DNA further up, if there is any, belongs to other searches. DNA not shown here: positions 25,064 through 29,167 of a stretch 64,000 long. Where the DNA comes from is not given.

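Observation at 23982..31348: Tightly coupled operon of OM beta-barrel, decahaem cytochrome/beta-propeller fusion and NHL beta-propeller: candidate porin-cytochrome redox module of uncharacterised architecture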

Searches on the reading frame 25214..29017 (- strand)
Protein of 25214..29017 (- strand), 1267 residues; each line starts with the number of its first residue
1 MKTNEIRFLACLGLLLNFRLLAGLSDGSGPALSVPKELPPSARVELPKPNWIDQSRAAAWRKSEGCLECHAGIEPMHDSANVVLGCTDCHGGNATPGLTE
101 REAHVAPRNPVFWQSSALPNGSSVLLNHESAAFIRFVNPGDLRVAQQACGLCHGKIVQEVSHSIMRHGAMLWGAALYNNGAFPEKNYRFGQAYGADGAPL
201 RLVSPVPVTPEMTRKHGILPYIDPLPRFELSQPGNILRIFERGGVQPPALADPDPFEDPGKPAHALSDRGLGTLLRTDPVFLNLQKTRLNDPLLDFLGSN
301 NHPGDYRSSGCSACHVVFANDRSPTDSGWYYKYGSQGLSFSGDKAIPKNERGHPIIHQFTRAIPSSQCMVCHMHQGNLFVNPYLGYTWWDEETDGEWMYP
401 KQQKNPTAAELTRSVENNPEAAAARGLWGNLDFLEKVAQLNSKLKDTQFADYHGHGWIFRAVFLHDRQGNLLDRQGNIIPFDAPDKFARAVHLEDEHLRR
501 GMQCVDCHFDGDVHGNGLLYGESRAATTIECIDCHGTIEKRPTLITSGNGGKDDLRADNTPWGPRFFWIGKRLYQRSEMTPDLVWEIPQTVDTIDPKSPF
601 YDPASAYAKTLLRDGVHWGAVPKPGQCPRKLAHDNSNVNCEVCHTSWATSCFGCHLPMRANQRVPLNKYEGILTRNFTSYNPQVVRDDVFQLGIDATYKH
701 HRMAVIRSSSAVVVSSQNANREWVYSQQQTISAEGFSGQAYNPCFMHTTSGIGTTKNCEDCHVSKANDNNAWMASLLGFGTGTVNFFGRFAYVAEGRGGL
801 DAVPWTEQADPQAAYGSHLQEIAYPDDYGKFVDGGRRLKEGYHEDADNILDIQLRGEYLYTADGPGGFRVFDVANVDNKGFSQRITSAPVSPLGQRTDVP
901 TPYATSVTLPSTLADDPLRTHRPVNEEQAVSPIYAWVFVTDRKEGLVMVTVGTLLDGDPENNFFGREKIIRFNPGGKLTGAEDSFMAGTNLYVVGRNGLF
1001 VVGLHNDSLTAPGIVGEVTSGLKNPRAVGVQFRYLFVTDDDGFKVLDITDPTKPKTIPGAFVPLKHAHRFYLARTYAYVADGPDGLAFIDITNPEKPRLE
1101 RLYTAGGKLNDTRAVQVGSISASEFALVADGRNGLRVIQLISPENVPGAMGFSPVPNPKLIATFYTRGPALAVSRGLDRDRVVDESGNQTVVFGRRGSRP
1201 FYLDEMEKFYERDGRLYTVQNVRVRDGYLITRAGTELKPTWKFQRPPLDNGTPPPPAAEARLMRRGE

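Call 7: search_protein_families(library=pfam, proteins=[window:25214-29017:-], max_evalue=0.1)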
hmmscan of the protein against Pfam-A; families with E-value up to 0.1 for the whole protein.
window:25214-29017:- (1267 aa): 5 families
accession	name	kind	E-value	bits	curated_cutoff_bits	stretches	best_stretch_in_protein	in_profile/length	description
PF08309.17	LVIVD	-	2.4e-15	56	20.2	1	1076-1103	13-40/42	LVIVD repeat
PF14537.11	Cytochrom_c3_2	-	1.5e-05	25.8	25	0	497-540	2-38/79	Cytochrome c3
PF14522.11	Cytochrome_C7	-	0.00056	20.1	24.8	0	495-537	6-50/67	Cytochrome c7 and related cytochrome c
PF13435.11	Cytochrome_C554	-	0.0014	20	20.8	1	493-536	39-84/84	Cytochrome c554 and c-prime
PF12913.13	SH3_6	-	0.05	13.6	27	0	705-729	22-46/53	SH3 domain (SH3b1 type)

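Call 8: search_protein_families(library=ncbifam, proteins=[window:25214-29017:-], max_evalue=0.1)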
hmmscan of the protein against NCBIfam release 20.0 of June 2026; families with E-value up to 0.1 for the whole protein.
window:25214-29017:- (1267 aa): 1 family
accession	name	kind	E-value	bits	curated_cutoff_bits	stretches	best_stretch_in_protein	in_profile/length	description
NF040943.1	cytoc3_ExtM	equivalog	1.1e-14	53.7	800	2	494-545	258-309/599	selenite/tellurite reduction operon c-type cytochrome ExtM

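Call 9: search_solved_structures(query=window:25214-29017:-, max_evalue=1, show_alignments=2)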
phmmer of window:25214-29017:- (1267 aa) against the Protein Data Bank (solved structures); distinct sequences matched with E-value up to 1: 4.
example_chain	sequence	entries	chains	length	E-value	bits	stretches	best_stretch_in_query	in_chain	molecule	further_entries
5h1s_a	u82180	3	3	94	0.11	13.1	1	1162-1231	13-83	50S ribosomal protein L31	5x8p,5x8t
5mmi_0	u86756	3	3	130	0.27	11.8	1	1162-1231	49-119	50S ribosomal protein L31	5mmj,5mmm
7ant_A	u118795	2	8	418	0.62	10.6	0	905-973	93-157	Cytochrome P450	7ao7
4v61_B1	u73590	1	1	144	0.73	10.3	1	1162-1231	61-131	Ribosomal Protein L31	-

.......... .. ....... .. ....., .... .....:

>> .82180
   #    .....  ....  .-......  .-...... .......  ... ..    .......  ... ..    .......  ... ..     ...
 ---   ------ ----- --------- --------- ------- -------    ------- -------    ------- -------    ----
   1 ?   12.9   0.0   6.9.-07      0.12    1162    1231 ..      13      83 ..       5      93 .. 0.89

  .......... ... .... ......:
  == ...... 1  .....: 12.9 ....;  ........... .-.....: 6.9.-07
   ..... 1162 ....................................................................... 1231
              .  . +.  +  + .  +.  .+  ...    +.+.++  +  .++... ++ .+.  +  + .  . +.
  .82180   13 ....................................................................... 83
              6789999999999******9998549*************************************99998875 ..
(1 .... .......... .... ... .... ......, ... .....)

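Call 11: find_homologous_proteins(query=window:25214-29017:-)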
Query window:25214-29017:- (1267 aa): 8000 proteins with E <= 0.001 among 8000 candidates; the best 120 are listed.
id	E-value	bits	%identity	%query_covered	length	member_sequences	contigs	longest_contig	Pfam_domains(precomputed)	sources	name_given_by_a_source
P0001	0.0e+0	3035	100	100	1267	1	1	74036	PF14537.12,PF08309.18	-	-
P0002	0.0e+0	2546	84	100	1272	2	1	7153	PF08309.18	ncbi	-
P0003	0.0e+0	2539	84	100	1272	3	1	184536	PF14537.12,PF08309.18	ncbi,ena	-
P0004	0.0e+0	2525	84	99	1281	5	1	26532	PF08309.18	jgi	jgi:hypothetical protein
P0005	0.0e+0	2495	84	98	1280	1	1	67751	PF08309.18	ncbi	-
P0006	0.0e+0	2455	82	98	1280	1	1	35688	PF08309.18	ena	-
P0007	0.0e+0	2443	81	100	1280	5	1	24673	PF08309.18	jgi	jgi:hypothetical protein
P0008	0.0e+0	2442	82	98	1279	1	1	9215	PF08309.18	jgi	jgi:hypothetical protein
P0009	0.0e+0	2388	80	98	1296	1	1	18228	PF08309.18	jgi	jgi:hypothetical protein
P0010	0.0e+0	2375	80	98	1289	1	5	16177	PF08309.18,PF14522.12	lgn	-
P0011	0.0e+0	2374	78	100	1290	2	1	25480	PF08309.18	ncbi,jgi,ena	jgi:hypothetical protein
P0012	0.0e+0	2365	79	98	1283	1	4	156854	PF08309.18,PF14522.12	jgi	jgi:hypothetical protein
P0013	0.0e+0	2364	78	99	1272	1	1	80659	PF08309.18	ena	-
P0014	0.0e+0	2350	79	98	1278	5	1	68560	PF08309.18,PF14522.12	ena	-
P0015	0.0e+0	2349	78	99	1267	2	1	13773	PF08309.18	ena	-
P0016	0.0e+0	2346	77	100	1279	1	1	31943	PF08309.18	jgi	jgi:hypothetical protein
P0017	0.0e+0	2342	78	98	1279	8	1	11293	PF08309.18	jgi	jgi:hypothetical protein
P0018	0.0e+0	2337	78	98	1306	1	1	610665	PF08309.18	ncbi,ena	-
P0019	0.0e+0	2335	78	98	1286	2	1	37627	PF08309.18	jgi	-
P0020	0.0e+0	2333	77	99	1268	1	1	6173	PF08309.18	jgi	-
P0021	0.0e+0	2333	78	98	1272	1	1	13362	PF08309.18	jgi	jgi:hypothetical protein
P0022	0.0e+0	2326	77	99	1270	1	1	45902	PF08309.18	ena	-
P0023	0.0e+0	2322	78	98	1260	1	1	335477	PF14537.12,PF08309.18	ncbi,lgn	-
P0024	0.0e+0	2321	78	98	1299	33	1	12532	PF08309.18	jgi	jgi:hypothetical protein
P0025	0.0e+0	2320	77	98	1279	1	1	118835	PF08309.18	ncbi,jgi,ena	jgi:hypothetical protein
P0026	0.0e+0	2320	77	98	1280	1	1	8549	PF08309.18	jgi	jgi:hypothetical protein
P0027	0.0e+0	2320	76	99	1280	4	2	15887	PF08309.18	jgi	jgi:hypothetical protein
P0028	0.0e+0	2315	76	99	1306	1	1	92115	PF08309.18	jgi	jgi:hypothetical protein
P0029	0.0e+0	2315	77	99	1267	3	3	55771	PF08309.18,PF22113.2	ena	-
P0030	0.0e+0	2309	77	98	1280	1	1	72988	PF08309.18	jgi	-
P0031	0.0e+0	2308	78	98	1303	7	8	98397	PF08309.18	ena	-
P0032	0.0e+0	2307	77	98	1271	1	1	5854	PF08309.18,PF14522.12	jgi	jgi:hypothetical protein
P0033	0.0e+0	2303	77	98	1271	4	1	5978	PF08309.18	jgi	jgi:hypothetical protein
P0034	0.0e+0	2299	75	100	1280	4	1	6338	PF08309.18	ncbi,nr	ncbi:MAG TPA: hypothetical protein VHX90_03445 [Verrucomicrobiae bacterium]|nr:hypothetical protein 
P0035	0.0e+0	2296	77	99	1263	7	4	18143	PF08309.18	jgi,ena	-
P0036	0.0e+0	2295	77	99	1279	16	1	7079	PF08309.18,PF14522.12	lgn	-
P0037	0.0e+0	2294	76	100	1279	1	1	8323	PF14537.12,PF08309.18,PF14522.12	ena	-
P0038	0.0e+0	2291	75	98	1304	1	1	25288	PF08309.18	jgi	jgi:hypothetical protein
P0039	0.0e+0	2290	77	98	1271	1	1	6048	PF08309.18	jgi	jgi:hypothetical protein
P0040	0.0e+0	2288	76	98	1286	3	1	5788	PF08309.18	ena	-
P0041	0.0e+0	2288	76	99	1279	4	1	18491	PF08309.18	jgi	jgi:hypothetical protein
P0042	0.0e+0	2288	77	98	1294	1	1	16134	PF08309.18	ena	-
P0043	0.0e+0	2286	76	98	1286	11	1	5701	PF08309.18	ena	-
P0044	0.0e+0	2285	76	99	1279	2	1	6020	PF08309.18,PF14522.12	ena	-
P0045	0.0e+0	2279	76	100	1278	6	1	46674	PF08309.18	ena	-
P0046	0.0e+0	2278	76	99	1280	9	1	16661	PF08309.18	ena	-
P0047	0.0e+0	2276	76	98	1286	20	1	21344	PF08309.18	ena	-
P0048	0.0e+0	2276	75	100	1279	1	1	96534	PF08309.18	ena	-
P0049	0.0e+0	2274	76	98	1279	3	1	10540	PF08309.18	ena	-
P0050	0.0e+0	2272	75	100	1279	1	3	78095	PF14537.12,PF08309.18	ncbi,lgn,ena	-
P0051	0.0e+0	2272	75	100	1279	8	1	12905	PF08309.18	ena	-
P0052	0.0e+0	2271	76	98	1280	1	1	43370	PF08309.18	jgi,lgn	-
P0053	0.0e+0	2271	76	98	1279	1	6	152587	PF08309.18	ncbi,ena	-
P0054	0.0e+0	2271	75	100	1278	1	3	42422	PF08309.18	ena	-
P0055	0.0e+0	2269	75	100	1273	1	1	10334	PF08309.18,PF14522.12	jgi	jgi:hypothetical protein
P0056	0.0e+0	2267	75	99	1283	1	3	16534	PF08309.18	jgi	jgi:hypothetical protein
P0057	0.0e+0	2266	75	99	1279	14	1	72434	PF08309.18,PF14522.12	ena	-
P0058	0.0e+0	2264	75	98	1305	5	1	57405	PF08309.18,PF14522.12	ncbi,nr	ncbi:MAG: hypothetical protein P4N60_13915 [Verrucomicrobiae bacterium]|nr:hypothetical protein [Ver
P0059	0.0e+0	2264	76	98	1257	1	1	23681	PF08309.18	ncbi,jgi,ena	jgi:hypothetical protein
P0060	0.0e+0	2263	75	99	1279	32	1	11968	PF08309.18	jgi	jgi:hypothetical protein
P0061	0.0e+0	2261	78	98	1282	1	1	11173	PF08309.18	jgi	jgi:hypothetical protein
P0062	0.0e+0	2259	75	100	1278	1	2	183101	PF08309.18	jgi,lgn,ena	-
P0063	0.0e+0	2258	76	99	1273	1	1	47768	PF08309.18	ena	-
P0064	0.0e+0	2258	77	98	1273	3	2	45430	PF08309.18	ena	-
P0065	0.0e+0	2255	75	99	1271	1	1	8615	PF08309.18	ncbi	-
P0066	0.0e+0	2253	74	100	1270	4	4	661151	PF08309.18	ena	-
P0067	0.0e+0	2249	76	98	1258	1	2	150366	PF08309.18,PF14522.12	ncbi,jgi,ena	jgi:hypothetical protein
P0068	0.0e+0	2247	77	96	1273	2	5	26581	PF08309.18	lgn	-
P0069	0.0e+0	2246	75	98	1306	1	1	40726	PF08309.18,PF14522.12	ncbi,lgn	-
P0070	0.0e+0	2243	75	99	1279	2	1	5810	PF14537.12,PF08309.18,PF14522.12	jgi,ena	jgi:hypothetical protein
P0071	0.0e+0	2243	74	100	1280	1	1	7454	PF08309.18,PF14522.12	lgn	-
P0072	0.0e+0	2241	76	96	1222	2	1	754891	PF08309.18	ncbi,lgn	-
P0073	0.0e+0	2240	75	99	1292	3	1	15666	PF08309.18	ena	-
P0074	0.0e+0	2236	78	94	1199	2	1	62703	PF08309.18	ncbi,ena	-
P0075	0.0e+0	2235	75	97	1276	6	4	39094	PF08309.18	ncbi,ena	-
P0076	0.0e+0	2232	75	99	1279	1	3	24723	PF14537.12,PF08309.18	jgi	jgi:hypothetical protein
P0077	0.0e+0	2231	74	98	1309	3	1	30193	PF14537.12,PF08309.18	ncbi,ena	-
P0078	0.0e+0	2228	75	98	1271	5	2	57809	PF14537.12,PF08309.18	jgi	jgi:hypothetical protein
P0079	0.0e+0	2226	74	100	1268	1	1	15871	PF08309.18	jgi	jgi:hypothetical protein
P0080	0.0e+0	2224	73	99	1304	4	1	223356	PF08309.18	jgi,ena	-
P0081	0.0e+0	2222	73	100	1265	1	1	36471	PF14537.12,PF08309.18,PF14522.12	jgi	-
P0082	0.0e+0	2221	74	99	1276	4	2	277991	PF08309.18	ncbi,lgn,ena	-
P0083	0.0e+0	2221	74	99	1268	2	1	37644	PF08309.18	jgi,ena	-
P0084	0.0e+0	2218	74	99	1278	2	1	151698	PF14537.12,PF08309.18,PF14522.12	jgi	jgi:hypothetical protein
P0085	0.0e+0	2218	72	99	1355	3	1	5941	PF14537.12,PF08309.18,PF14522.12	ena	-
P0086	0.0e+0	2218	74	98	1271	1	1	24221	PF14537.12,PF08309.18,PF14522.12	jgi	jgi:hypothetical protein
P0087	0.0e+0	2211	74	98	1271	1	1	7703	PF14537.12,PF08309.18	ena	-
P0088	0.0e+0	2211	74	99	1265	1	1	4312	PF14537.12,PF08309.18,PF14522.12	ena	-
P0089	0.0e+0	2209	74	99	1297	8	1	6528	PF08309.18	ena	-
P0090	0.0e+0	2208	73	100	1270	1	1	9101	PF14537.12,PF08309.18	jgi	jgi:hypothetical protein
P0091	0.0e+0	2208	73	99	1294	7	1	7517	PF14537.12,PF08309.18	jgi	-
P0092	0.0e+0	2198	75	97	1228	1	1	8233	PF14537.12,PF08309.18,PF14522.12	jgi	jgi:hypothetical protein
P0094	0.0e+0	2193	73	100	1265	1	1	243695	PF14537.12,PF08309.18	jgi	jgi:hypothetical protein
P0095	0.0e+0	2192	73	100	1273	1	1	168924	PF14537.12,PF08309.18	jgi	jgi:hypothetical protein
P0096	0.0e+0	2190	73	99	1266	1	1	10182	PF14537.12,PF08309.18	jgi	jgi:hypothetical protein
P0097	0.0e+0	2189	74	98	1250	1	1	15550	PF14537.12,PF08309.18,PF14522.12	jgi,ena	-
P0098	0.0e+0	2189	76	95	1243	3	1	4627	PF08309.18,PF14522.12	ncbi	ncbi:MAG TPA: hypothetical protein VF607_16775, partial [Verrucomicrobiae bacterium]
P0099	0.0e+0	2186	73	99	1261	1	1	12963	PF14537.12,PF08309.18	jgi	jgi:hypothetical protein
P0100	0.0e+0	2186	73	98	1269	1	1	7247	PF14537.12,PF08309.18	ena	-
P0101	0.0e+0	2181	73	98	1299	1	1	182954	PF08309.18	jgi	jgi:hypothetical protein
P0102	0.0e+0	2179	73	100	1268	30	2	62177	PF14537.12,PF08309.18,PF14522.12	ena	-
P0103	0.0e+0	2179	73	100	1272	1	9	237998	PF14537.12,PF08309.18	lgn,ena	-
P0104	0.0e+0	2179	73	99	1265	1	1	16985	PF14537.12,PF08309.18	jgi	jgi:hypothetical protein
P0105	0.0e+0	2178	73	100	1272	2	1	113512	PF14537.12,PF08309.18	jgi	jgi:hypothetical protein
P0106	0.0e+0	2174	73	98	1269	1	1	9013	PF14537.12,PF08309.18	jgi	jgi:hypothetical protein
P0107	0.0e+0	2173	72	99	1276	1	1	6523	PF14537.12,PF08309.18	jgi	jgi:hypothetical protein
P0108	0.0e+0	2170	72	100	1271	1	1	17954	PF14537.12,PF08309.18,PF14522.12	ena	-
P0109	0.0e+0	2167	73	98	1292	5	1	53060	PF08309.18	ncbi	-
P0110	0.0e+0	2165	72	100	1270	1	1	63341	PF08309.18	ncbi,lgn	-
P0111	0.0e+0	2162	73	96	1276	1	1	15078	PF14537.12,PF08309.18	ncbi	-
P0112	0.0e+0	2142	72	98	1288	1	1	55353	PF14537.12,PF08309.18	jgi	jgi:hypothetical protein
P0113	0.0e+0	2130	71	99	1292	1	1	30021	PF08309.18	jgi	jgi:hypothetical protein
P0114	0.0e+0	2125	71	98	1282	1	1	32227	PF08309.18,PF14522.12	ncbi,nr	ncbi:MAG: hypothetical protein HY301_13595 [Verrucomicrobia bacterium]|nr:hypothetical protein [Verr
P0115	0.0e+0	2125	80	87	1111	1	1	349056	PF08309.18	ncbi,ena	-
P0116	0.0e+0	2125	75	94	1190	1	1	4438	PF14537.12,PF08309.18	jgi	-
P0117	0.0e+0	2125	71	99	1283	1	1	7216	PF14537.12,PF08309.18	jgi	jgi:hypothetical protein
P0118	0.0e+0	2123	75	94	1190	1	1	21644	PF08309.18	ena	-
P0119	0.0e+0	2121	72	99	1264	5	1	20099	PF08309.18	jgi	jgi:hypothetical protein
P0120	0.0e+0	2118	75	93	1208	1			PF14537.12,PF08309.18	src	-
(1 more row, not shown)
